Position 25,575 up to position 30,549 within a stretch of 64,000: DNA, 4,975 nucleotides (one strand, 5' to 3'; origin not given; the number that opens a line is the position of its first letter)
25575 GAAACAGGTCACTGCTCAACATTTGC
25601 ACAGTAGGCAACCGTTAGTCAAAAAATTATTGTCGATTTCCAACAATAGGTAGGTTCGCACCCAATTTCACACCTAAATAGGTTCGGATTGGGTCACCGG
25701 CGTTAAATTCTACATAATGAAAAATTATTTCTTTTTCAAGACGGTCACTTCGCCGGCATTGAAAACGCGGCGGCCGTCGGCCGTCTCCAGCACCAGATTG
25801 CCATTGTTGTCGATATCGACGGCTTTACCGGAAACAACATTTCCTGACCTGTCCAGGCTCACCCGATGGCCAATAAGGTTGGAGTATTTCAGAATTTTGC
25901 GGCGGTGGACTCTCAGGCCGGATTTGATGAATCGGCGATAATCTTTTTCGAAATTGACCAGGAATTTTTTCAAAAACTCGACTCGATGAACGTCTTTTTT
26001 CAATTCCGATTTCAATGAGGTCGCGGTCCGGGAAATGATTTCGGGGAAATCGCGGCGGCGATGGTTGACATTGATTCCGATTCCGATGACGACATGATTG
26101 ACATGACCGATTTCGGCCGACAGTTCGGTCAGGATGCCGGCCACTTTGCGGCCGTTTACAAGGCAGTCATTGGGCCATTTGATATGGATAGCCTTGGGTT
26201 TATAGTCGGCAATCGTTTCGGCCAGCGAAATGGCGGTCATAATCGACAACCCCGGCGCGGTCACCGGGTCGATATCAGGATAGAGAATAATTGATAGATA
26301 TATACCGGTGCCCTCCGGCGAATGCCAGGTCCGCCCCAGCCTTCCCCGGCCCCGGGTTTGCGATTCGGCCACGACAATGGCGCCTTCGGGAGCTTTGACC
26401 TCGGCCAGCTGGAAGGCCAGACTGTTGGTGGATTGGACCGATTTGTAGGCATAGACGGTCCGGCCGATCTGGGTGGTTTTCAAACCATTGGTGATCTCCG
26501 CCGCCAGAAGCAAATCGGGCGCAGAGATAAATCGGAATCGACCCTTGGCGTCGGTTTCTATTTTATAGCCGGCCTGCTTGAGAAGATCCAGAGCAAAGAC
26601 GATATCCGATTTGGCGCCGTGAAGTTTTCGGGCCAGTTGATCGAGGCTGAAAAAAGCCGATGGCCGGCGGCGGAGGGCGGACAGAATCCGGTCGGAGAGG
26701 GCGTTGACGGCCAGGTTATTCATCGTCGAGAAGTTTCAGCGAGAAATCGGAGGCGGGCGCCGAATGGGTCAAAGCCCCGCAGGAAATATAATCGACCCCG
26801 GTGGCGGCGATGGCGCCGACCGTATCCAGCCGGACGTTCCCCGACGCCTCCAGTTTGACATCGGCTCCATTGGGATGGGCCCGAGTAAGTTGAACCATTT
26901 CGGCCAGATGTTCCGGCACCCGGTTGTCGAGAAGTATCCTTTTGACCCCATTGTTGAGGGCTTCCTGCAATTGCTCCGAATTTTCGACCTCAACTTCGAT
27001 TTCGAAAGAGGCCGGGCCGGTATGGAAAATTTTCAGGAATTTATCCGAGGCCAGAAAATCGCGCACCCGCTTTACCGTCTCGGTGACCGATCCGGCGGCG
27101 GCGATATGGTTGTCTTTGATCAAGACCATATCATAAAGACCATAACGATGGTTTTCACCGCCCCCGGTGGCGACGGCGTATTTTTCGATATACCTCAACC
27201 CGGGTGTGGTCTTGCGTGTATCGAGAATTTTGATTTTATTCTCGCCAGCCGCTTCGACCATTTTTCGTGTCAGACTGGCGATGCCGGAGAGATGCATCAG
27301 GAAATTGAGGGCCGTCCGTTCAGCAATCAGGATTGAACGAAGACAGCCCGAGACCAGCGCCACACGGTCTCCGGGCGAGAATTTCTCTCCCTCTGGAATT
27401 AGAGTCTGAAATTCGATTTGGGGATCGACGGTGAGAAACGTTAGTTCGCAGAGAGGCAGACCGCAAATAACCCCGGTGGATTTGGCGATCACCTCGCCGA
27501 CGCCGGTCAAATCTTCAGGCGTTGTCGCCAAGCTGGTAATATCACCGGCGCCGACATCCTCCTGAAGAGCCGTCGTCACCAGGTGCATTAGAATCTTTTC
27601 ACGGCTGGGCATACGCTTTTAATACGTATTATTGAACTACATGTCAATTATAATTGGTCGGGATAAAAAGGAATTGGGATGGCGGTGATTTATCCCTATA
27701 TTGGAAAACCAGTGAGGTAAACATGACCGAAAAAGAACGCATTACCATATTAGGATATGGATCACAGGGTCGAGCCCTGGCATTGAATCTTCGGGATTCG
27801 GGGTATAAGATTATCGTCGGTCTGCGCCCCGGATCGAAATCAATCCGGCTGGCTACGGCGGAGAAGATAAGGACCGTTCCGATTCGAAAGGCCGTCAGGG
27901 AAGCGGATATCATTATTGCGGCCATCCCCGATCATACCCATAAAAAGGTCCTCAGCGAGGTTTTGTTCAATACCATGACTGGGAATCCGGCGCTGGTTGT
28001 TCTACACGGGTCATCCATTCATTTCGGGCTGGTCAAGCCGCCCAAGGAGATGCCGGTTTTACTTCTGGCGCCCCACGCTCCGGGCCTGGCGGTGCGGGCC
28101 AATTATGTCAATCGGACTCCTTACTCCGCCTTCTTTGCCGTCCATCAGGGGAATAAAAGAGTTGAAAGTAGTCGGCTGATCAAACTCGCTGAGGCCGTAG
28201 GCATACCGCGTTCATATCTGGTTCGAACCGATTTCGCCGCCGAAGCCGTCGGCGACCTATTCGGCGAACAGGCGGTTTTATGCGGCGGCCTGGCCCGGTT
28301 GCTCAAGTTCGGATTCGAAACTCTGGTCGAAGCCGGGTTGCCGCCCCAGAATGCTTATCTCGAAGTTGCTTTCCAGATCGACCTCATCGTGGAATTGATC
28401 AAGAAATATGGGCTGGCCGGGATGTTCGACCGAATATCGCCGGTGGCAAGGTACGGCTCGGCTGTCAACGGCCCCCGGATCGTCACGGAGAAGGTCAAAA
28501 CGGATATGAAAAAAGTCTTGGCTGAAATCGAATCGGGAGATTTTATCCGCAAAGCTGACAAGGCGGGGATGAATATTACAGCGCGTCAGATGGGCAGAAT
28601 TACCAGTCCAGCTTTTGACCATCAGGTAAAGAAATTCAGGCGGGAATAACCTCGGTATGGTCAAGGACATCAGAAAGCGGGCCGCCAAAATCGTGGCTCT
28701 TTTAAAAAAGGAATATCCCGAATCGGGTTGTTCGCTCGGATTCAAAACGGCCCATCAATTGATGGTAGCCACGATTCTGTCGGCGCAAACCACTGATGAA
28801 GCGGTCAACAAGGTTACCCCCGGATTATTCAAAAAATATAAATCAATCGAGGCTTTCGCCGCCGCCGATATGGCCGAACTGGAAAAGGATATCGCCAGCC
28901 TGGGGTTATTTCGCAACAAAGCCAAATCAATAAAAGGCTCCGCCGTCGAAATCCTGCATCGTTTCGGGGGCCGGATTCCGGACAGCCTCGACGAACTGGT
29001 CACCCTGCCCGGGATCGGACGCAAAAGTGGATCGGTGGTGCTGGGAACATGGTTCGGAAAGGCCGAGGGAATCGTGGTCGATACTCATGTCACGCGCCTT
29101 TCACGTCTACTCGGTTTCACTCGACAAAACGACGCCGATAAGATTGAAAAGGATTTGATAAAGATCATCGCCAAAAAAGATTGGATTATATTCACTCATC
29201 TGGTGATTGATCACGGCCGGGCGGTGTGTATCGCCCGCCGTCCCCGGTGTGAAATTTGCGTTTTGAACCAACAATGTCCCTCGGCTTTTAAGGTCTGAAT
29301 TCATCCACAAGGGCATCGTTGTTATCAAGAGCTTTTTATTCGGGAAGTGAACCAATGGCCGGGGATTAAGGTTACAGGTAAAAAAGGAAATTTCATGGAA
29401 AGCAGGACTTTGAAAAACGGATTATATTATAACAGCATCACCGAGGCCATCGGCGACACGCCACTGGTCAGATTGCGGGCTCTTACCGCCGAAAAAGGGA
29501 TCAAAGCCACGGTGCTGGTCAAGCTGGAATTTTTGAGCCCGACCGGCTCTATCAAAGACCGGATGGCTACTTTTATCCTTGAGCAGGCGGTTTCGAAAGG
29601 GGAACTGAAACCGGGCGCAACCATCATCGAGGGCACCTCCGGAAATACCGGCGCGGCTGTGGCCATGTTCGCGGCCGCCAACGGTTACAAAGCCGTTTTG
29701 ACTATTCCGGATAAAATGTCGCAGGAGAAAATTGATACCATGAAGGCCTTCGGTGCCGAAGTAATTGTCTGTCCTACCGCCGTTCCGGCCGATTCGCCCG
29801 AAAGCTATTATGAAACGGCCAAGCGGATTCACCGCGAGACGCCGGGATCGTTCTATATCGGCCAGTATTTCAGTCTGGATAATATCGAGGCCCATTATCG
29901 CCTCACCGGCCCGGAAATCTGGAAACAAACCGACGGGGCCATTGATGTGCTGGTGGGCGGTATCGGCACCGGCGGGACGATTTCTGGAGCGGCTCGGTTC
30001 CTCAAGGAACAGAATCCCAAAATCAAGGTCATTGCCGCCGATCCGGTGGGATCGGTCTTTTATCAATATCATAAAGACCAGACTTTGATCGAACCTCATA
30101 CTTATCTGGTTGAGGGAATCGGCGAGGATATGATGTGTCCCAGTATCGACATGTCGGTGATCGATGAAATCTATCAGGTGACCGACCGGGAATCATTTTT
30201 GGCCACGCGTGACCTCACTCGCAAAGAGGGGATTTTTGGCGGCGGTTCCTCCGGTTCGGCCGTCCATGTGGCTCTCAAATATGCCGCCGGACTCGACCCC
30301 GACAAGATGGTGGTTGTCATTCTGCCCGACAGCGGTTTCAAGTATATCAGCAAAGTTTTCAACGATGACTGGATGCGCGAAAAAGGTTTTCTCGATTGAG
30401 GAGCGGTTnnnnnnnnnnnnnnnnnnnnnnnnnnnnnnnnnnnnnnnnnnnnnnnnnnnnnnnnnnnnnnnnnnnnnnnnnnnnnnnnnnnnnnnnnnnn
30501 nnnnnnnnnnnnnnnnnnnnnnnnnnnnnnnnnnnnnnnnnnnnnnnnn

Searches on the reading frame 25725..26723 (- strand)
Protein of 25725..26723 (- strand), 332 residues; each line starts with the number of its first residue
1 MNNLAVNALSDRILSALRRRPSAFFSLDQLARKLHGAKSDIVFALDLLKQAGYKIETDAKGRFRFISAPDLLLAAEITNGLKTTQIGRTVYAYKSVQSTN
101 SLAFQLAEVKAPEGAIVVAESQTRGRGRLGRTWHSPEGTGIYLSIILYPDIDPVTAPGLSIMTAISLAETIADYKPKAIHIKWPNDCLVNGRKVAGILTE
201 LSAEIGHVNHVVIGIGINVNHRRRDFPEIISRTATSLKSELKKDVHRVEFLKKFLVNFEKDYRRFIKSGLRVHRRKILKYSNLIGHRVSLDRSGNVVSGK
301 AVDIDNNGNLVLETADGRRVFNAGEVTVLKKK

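Call 36: search_protein_families(library=ncbifam, proteins=[window:25725-26723:-], max_evalue=1e-25)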
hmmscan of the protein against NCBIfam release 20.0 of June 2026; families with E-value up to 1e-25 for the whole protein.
window:25725-26723:- (332 aa): 8 families
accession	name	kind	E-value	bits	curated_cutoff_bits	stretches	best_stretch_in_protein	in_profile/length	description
TIGR00121.1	birA_ligase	equivalog_domain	3.3e-65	220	83.1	1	91-327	3-233/235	biotin--[acetyl-CoA-carboxylase] ligase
NF006206.0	PRK08330.1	equivalog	4.3e-56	190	311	1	80-327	3-239/243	biotin--protein ligase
NF008847.0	PRK11886.1-2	equivalog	2.8e-54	184.6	293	1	13-331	10-319/320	bifunctional biotin--[acetyl-CoA-carboxylase] ligase/biotin operon repressor BirA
NF008848.0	PRK11886.1-3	equivalog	6.2e-54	183.2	362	1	22-328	13-315/319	bifunctional biotin--[acetyl-CoA-carboxylase] ligase/biotin operon repressor BirA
NF008850.0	PRK11886.1-5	equivalog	2.5e-43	148.5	489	1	13-329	11-317/320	bifunctional biotin--[acetyl-CoA-carboxylase] ligase/biotin operon repressor BirA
NF008849.0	PRK11886.1-4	equivalog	3.7e-40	138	474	1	23-328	18-316/320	bifunctional biotin--[acetyl-CoA-carboxylase] ligase/biotin operon repressor BirA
NF008846.0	PRK11886.1-1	equivalog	4e-39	134.8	353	1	15-327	9-307/312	bifunctional biotin--[acetyl-CoA-carboxylase] ligase/biotin operon repressor BirA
NF005405.0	PRK06955.1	equivalog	4.8e-32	111.3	312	1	112-328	63-293/300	biotin--[acetyl-CoA-carboxylase] ligase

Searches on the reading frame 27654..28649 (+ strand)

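Call 36: search_protein_families(library=ncbifam, proteins=[window:27654-28649:+], max_evalue=1e-25)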
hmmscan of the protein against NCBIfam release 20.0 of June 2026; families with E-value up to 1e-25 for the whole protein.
window:27654-28649:+ (331 aa): 4 families
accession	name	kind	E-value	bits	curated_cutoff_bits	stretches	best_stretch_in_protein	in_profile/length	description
NF004017.0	PRK05479.1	equivalog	2.5e-88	296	336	1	18-300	8-290/337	ketol-acid reductoisomerase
TIGR00465.1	ilvC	equivalog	1.7e-74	250.6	226.15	1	27-299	3-274/314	ketol-acid reductoisomerase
NF009940.0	PRK13403.1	equivalog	1.3e-64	218.1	406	1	16-318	5-300/335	ketol-acid reductoisomerase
NF003557.0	PRK05225.1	equivalog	5.3e-34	117.6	713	1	21-299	31-314/491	ketol-acid reductoisomerase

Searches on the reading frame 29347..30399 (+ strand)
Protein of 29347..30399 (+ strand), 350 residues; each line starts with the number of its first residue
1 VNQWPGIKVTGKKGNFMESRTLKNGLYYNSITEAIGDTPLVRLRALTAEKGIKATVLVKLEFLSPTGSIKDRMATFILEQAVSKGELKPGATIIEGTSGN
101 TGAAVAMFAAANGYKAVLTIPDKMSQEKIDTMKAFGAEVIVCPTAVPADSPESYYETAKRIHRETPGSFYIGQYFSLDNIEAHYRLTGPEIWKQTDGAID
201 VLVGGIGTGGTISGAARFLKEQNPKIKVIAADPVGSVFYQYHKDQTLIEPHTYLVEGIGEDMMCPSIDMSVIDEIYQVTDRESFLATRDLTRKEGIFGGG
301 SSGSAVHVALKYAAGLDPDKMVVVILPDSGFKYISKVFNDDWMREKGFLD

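Call 36: search_protein_families(library=ncbifam, proteins=[window:29347-30399:+], max_evalue=1e-25)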
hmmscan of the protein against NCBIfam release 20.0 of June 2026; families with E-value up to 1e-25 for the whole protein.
window:29347-30399:+ (350 aa): 10 families
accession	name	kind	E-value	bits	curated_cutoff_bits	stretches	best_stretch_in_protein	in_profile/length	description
TIGR01137.1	cysta_beta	equivalog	6.1e-121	404.2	510.25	1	29-350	3-322/457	cystathionine beta-synthase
NF053679.1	CysteaSynCapA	equivalog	3.1e-111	371.3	600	1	27-348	6-329/329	cysteate synthase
NF007989.0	PRK10717.1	equivalog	4.9e-102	341.4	387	1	28-348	5-327/334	cysteine synthase A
TIGR01136.1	cysKM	subfamily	3.7e-90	302.3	344.15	1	31-336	1-296/299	cysteine synthase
TIGR01139.1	cysK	equivalog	2.3e-86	289.8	350.95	1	31-336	1-295/298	cysteine synthase A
NF008735.0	PRK11761.1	equivalog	1.1e-73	248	413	1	28-337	3-293/296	cysteine synthase CysM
TIGR03945.1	PLP_SbnA_fam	equivalog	6.3e-73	245.5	349.95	1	31-343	1-304/304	2,3-diaminopropionate biosynthesis protein SbnA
TIGR01138.1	cysM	equivalog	3.4e-72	243.4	394.2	1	31-336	2-287/290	cysteine synthase B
NF052478.1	CystDsulMYC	equivalog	6.7e-33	114.5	600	1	37-348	19-335/354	L-cysteine desulfhydrase Cds1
NF005292.0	PRK06815.1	equivalog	2.6e-26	92.4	371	1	31-325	15-303/320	threonine/serine dehydratase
